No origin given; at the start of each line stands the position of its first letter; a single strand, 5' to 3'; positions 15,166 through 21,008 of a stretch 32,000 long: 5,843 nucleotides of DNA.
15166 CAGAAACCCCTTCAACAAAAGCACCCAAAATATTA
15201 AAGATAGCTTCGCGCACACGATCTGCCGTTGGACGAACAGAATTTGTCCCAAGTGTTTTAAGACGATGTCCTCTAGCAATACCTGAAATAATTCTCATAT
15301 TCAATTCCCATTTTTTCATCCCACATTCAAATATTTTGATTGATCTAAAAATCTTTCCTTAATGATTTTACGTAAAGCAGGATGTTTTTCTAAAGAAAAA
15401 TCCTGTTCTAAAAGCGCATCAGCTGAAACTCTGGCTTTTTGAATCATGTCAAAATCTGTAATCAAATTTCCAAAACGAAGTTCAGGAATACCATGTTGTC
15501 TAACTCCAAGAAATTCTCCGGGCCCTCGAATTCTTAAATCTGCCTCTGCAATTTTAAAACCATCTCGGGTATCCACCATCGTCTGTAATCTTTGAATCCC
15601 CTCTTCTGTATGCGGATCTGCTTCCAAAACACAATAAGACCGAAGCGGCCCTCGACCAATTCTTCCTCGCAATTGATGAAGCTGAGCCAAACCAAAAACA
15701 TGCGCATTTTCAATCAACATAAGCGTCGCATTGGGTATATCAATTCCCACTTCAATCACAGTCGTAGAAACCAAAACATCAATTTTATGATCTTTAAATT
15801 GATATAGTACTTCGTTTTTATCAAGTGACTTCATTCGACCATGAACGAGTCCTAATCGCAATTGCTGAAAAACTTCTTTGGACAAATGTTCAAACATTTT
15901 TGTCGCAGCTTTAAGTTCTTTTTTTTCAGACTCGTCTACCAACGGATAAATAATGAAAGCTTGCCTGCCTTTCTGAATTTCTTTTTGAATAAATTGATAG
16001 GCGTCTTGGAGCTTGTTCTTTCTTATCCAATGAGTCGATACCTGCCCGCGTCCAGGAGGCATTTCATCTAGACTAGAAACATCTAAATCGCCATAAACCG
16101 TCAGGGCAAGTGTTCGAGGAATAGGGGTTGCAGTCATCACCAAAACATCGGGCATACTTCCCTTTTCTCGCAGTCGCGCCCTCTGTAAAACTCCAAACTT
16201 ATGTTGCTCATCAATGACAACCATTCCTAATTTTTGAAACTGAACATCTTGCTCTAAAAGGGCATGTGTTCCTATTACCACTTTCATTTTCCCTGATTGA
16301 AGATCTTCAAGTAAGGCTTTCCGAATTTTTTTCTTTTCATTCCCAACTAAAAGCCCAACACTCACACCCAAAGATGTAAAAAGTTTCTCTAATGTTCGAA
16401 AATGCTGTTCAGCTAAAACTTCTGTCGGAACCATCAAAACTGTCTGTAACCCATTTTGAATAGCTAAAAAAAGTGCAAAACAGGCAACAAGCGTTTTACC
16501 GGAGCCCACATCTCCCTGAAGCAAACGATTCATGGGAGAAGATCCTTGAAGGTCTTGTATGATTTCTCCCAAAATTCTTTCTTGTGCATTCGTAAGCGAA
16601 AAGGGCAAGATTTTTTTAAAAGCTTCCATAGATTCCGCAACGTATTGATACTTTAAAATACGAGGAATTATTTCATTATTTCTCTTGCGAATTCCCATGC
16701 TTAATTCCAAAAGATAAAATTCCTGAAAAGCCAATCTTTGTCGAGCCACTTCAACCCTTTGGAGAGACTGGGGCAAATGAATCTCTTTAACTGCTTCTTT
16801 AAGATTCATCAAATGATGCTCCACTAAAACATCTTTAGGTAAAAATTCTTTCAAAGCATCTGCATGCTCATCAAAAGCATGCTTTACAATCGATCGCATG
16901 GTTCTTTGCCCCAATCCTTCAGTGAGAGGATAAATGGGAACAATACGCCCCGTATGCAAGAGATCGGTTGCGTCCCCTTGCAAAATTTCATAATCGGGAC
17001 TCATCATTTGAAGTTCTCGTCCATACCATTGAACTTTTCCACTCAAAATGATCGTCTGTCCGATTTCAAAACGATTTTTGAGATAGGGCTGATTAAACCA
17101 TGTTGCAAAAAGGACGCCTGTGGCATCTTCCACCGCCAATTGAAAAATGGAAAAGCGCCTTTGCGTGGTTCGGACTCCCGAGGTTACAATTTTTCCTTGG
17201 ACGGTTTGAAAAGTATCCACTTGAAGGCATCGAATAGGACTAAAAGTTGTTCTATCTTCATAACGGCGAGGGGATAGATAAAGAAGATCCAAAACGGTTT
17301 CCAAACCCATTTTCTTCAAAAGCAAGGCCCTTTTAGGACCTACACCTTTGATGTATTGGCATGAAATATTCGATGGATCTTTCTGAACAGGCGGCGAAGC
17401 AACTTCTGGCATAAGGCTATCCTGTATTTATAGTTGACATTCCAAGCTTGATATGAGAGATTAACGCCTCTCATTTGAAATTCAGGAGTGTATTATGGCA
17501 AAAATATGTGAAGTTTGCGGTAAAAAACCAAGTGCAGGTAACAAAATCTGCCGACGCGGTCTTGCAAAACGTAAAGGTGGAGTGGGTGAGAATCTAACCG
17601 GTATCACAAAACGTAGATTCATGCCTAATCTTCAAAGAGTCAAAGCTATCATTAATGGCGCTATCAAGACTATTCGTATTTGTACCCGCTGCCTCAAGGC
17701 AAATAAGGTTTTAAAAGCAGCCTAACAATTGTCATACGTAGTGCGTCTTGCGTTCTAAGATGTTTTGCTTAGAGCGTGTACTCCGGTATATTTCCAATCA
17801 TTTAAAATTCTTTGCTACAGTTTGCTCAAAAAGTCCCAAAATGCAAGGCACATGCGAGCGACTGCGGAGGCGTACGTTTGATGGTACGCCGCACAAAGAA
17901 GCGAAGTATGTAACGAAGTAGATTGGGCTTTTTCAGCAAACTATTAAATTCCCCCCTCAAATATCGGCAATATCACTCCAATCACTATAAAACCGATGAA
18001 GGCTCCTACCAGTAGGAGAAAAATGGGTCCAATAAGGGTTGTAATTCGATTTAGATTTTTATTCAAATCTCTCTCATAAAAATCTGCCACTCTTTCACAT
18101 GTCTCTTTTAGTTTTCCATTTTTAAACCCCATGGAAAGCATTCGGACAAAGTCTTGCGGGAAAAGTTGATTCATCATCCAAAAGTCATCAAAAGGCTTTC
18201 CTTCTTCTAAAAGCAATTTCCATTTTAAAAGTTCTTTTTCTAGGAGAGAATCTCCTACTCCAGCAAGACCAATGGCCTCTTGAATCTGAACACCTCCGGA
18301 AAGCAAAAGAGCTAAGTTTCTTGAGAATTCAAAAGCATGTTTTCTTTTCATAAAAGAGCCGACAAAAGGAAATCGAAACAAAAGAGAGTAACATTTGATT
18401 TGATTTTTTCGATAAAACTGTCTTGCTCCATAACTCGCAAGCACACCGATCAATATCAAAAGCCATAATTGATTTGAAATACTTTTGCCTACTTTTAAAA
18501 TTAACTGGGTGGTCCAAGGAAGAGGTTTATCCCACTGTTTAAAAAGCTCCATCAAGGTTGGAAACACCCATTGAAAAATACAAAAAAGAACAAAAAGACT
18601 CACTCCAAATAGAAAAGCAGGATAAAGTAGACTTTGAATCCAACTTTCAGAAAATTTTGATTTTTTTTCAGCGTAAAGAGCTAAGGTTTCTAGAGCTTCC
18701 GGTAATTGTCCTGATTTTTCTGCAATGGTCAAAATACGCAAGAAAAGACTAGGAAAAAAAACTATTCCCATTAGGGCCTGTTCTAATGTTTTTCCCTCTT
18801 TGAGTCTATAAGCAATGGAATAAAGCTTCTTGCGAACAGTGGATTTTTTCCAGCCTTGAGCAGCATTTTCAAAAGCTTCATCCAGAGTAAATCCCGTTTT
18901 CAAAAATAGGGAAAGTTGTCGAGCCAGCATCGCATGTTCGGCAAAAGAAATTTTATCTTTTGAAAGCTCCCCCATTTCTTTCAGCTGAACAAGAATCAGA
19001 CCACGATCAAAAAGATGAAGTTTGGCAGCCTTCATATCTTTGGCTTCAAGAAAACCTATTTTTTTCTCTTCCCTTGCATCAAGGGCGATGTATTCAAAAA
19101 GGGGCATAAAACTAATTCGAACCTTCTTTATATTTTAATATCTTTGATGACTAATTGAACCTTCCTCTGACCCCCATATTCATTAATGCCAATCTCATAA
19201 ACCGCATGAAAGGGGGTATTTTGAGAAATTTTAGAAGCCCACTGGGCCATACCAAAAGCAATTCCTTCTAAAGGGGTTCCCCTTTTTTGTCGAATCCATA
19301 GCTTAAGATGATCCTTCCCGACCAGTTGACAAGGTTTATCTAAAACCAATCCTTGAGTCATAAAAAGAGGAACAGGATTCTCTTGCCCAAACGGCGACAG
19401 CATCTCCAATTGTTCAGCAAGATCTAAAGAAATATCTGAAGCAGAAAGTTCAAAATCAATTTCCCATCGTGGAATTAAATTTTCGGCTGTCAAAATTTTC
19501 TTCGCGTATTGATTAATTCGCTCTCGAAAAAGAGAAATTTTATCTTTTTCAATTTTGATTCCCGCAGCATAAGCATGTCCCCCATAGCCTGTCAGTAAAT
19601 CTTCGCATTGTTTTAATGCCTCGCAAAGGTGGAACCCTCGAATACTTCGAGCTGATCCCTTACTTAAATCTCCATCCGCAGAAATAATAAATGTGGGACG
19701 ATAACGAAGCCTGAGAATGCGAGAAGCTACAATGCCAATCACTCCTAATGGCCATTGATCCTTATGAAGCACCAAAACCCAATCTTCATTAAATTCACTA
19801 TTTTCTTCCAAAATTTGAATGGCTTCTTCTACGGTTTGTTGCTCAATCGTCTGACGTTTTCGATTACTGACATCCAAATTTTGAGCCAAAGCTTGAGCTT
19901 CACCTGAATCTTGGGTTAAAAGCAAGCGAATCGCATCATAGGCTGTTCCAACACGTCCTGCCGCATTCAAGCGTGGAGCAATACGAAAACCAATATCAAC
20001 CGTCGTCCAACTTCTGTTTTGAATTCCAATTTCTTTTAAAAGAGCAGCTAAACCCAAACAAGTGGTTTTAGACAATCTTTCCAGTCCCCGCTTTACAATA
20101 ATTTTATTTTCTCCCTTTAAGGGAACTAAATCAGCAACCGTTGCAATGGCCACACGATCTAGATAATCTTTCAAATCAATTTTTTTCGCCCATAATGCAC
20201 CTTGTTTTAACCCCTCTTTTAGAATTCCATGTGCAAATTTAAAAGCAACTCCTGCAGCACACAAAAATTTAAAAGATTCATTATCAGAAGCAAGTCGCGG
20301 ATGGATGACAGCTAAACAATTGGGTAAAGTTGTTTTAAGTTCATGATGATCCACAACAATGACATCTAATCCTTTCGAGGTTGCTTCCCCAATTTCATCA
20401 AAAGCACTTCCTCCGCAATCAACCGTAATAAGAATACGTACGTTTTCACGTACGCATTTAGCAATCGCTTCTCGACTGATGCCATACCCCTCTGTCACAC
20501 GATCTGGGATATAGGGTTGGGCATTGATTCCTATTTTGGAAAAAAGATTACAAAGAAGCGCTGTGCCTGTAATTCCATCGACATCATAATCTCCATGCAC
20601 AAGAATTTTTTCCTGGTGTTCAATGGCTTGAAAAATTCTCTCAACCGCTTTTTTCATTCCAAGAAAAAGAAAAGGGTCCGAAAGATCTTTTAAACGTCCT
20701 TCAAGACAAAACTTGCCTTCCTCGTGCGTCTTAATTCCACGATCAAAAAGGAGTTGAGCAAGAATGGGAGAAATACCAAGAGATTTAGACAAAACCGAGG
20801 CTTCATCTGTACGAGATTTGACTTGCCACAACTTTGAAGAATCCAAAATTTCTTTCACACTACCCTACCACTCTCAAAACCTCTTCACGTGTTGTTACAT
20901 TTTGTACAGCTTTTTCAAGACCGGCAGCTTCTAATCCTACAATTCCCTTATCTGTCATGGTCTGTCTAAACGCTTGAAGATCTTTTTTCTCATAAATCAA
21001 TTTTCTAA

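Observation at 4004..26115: Family of stop-codon-proximal hairpins whose arms are tandem heptamers (7 loci, 3 sequence flavours)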

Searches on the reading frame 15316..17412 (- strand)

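Call 17: search_protein_families(library=ncbifam, proteins=[window:15316-17412:-], max_evalue=0.00001)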
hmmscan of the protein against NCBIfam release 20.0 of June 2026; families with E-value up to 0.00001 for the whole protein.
window:15316-17412:- (698 aa): 38 families (the best 25 are shown)
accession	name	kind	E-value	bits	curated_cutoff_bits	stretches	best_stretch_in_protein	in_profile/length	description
NF008168.0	PRK10917.2-2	equivalog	6e-278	924.4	718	1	10-697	105-794/795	ATP-dependent DNA helicase RecG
NF008165.0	PRK10917.1-3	equivalog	5.8e-262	871.2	711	1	16-692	8-686/692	ATP-dependent DNA helicase RecG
NF008170.0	PRK10917.2-4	equivalog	1.6e-235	783.9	975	1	18-688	133-816/826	ATP-dependent DNA helicase RecG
TIGR00643.1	recG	equivalog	1.6e-222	740.7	659.4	1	36-662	2-627/629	ATP-dependent DNA helicase RecG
NF008163.0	PRK10917.1-1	equivalog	8.1e-201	668.9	796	1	14-675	7-675/692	ATP-dependent DNA helicase RecG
NF008164.0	PRK10917.1-2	equivalog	3.8e-196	653.5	785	1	12-676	9-679/704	ATP-dependent DNA helicase RecG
NF008166.0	PRK10917.1-4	equivalog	4.8e-187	623.2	864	1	30-676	25-689/705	ATP-dependent DNA helicase RecG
NF008167.0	PRK10917.2-1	equivalog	3.6e-175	584.1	995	1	25-692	13-736/744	ATP-dependent DNA helicase RecG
TIGR00580.2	mfd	equivalog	1.2e-111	374.7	800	1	254-641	415-798/907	transcription-repair coupling factor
NF008169.0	PRK10917.2-3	equivalog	6.3e-100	335.5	555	1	29-663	8-602/610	ATP-dependent DNA helicase RecG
NF007966.0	PRK10689.1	equivalog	3.8e-78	263.3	1329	1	255-641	583-965/1148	transcription-repair coupling factor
TIGR00595.1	priA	equivalog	9e-15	54.2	230.35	1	297-407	1-106/509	replication restart helicase PriA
NF004066.1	PRK05580.1-3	equivalog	1.5e-14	53.3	813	1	259-405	239-378/788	primosomal protein N'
NF010337.0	PRK13766.1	equivalog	7.7e-14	50.7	610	1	303-405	40-143/781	Hef nuclease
NF004069.0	PRK05580.2-1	equivalog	2.3e-13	49.4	767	1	294-406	127-234/612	primosomal protein N'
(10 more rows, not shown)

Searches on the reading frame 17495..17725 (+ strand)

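Call 17: search_protein_families(library=ncbifam, proteins=[window:17495-17725:+], max_evalue=0.00001)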
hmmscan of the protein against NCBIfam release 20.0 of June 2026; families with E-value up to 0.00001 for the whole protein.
window:17495-17725:+ (76 aa): 1 family
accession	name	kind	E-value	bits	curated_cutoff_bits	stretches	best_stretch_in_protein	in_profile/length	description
TIGR00009.1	L28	equivalog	4.8e-18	65.4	48.3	1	1-69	1-58/58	50S ribosomal protein L28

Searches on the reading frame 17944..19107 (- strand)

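Call 17: search_protein_families(library=ncbifam, proteins=[window:17944-19107:-], max_evalue=0.00001)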
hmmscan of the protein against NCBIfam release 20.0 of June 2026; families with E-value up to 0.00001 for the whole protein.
window:17944-19107:- (387 aa): 6 families
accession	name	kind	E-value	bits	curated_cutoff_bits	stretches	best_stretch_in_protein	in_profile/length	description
TIGR02120.1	GspF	equivalog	6.2e-64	216.7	424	1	4-384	1-396/401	type II secretion system inner membrane protein GspF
NF052607.1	T4PiliAsmPilCThrm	equivalog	2.9e-49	168.3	700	1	1-384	1-399/406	type IV pilus assembly protein PilC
NF007861.0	PRK10573.1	equivalog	2.4e-47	161.9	401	1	3-384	6-393/401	protein transport protein HofC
NF041012.2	T4P_ComGB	equivalog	2.5e-44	152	240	1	58-384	3-329/332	competence type IV pilus assembly protein ComGB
NF052606.1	T4PiliAsmPilCMyx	equivalog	8.2e-40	136.9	700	1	4-383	22-412/419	type IV pilus assembly protein PilC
NF047826.1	T3SSXpsF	equivalog_domain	4.2e-35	121.3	650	1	1-384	1-399/405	type II secretion system protein XpsF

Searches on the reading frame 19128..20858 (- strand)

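Call 17: search_protein_families(library=ncbifam, proteins=[window:19128-20858:-], max_evalue=0.00001)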
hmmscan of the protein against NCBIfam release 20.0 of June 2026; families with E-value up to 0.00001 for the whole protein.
window:19128-20858:- (576 aa): 5 families
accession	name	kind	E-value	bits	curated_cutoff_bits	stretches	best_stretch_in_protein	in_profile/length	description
TIGR00644.1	recJ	equivalog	5.5e-169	562.9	396.9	1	29-574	1-546/546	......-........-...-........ exonuclease RecJ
NF008290.0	PRK11070.1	equivalog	2.6e-103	346.5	900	1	16-575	10-575/577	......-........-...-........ exonuclease RecJ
NF053576.1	RecJ_archaeal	equivalog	3.5e-25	88.8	360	2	74-225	3-134/452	RecJ family nuclease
NF053575.1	GAN_nuclease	exception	6.7e-17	61.2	850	1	294-451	299-463/467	GINS-associated RecJ family nuclease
NF040701.1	RecJ_Meth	equivalog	3.6e-12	45.8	550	1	81-214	6-132/449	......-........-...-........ exonuclease RecJ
